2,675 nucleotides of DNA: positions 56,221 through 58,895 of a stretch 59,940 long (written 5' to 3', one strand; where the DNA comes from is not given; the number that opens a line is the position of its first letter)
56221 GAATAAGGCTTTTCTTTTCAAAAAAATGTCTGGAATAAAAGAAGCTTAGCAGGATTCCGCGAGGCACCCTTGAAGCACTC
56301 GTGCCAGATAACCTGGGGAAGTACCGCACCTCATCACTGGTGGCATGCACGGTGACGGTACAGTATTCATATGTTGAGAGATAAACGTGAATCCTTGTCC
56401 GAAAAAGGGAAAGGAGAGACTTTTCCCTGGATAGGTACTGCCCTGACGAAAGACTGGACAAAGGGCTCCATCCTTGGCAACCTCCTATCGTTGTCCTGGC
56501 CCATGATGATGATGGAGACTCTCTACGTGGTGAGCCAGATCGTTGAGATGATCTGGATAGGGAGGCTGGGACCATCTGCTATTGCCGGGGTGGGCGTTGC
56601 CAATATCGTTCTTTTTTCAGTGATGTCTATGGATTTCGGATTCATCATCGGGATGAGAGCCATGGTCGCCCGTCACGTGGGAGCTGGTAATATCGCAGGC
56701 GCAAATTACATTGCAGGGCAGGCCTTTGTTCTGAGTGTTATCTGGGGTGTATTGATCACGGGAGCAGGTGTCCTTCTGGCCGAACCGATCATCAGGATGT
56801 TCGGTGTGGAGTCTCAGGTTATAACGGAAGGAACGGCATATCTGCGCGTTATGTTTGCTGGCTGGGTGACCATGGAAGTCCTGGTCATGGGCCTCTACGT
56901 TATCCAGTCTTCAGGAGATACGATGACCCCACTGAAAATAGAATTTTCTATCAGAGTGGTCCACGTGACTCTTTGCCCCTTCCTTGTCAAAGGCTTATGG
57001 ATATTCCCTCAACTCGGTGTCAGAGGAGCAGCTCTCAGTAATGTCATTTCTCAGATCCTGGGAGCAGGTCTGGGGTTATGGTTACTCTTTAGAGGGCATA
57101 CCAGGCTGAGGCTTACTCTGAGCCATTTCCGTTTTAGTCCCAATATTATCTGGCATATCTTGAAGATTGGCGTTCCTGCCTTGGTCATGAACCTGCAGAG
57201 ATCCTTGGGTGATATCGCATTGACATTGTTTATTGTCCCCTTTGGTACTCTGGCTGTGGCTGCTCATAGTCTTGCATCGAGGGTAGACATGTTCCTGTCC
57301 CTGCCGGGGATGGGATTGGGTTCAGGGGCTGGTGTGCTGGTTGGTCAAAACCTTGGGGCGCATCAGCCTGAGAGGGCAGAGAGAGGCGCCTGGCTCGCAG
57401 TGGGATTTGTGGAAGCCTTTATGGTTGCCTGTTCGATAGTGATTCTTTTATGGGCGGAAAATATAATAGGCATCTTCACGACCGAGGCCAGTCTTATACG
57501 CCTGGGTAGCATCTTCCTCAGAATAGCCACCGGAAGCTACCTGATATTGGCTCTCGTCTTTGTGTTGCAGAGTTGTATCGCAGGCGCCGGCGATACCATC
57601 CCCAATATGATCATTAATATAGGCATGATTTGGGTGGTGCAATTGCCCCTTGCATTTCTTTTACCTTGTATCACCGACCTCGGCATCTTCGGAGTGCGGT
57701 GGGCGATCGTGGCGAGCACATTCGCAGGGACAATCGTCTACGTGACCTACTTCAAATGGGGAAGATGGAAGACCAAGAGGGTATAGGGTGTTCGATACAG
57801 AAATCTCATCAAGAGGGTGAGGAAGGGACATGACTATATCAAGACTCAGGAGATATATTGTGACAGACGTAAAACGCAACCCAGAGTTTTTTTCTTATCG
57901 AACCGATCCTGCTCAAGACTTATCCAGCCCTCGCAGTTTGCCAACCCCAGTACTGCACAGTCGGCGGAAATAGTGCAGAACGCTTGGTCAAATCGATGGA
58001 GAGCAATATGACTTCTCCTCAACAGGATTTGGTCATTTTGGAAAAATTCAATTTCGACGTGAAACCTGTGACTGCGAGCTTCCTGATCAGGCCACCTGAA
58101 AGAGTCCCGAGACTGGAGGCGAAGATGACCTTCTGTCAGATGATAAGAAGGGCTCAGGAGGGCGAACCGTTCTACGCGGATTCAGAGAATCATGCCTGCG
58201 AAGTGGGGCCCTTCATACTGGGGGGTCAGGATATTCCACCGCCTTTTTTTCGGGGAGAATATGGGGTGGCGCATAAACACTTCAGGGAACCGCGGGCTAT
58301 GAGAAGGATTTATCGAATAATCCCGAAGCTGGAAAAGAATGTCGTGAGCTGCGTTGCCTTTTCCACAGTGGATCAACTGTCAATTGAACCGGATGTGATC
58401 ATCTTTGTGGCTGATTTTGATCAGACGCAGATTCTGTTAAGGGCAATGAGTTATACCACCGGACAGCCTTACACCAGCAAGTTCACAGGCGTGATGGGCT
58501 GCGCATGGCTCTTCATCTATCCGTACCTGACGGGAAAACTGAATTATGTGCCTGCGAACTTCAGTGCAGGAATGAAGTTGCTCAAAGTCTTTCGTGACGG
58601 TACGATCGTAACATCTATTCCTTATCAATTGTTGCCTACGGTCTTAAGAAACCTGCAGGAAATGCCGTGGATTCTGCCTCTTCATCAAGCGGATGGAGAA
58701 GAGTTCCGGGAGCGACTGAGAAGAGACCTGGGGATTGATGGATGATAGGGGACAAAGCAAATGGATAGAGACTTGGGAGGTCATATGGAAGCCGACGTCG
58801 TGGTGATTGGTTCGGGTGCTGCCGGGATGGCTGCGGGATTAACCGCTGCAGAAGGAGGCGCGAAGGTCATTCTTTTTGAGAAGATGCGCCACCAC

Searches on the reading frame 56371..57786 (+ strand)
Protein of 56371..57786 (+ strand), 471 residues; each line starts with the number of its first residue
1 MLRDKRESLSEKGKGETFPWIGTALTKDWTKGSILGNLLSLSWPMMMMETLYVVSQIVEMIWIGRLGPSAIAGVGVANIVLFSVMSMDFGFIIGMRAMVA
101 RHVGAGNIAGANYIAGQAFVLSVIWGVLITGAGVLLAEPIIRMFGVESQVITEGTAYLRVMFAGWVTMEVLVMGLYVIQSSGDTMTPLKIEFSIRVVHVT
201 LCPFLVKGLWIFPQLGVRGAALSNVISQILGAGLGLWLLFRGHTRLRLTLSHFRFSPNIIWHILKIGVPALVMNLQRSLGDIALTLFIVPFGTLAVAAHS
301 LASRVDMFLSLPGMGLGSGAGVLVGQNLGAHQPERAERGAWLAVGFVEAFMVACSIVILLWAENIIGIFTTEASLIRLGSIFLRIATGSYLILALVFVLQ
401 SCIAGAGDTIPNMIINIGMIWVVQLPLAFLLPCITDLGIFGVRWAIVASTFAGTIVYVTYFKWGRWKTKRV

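Call 57: find_encoding_contigs(protein=window:56371-57786:+, flank=10000, max_places=2)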
Protein window:56371-57786:+ (471 aa): 1 contig read that carries it; 1 place shown.
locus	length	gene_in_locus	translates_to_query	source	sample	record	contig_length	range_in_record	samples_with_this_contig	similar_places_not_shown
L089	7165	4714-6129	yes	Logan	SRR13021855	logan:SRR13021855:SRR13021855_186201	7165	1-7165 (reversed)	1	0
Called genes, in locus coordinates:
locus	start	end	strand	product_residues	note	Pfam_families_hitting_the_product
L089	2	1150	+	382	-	?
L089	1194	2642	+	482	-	PF00890:FAD_binding_2, PF01134:GIDA (weak), PF01266:DAO, PF01946:Thi4 (weak), PF03486:HI0933_like, PF07992:Pyr_redox_2 (weak), PF12831:FAD_oxidored, PF13450:NAD_binding_8 (weak)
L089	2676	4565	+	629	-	PF00724:Oxidored_FMN, PF00890:FAD_binding_2, PF01134:GIDA (weak), PF01266:DAO (weak), PF03486:HI0933_like (weak), PF07992:Pyr_redox_2, PF12831:FAD_oxidored, PF13450:NAD_binding_8, +7 more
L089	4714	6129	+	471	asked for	PF01554:MatE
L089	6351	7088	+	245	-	PF02596:DUF169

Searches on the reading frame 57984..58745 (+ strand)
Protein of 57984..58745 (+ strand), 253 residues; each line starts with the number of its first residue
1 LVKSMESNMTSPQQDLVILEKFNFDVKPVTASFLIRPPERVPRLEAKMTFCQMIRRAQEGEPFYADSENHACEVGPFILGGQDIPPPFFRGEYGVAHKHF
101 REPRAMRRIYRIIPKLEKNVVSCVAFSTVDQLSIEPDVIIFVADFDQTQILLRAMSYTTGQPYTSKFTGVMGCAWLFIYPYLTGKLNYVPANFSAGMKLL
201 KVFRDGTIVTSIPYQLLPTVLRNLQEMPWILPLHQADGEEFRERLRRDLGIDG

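Call 38: search_protein_families(library=pfam, proteins=[window:57984-58745:+], max_evalue=0.00001)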
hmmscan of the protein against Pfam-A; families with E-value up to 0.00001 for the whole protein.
window:57984-58745:+ (253 aa): 1 family
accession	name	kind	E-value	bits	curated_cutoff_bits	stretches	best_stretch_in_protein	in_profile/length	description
PF02596.20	DUF169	-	4.3e-32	112.1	27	1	20-222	4-208/209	Uncharacterised ArCR, COG2043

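Call 56: find_encoding_contigs(protein=window:57984-58745:+, flank=10000, max_places=2)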
Protein window:57984-58745:+ (253 aa): no gene with exactly this product is on record in the collection.
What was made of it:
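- Tried and rejected: One look-up found no record and the other returned only a short contig (calls 56, 57).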
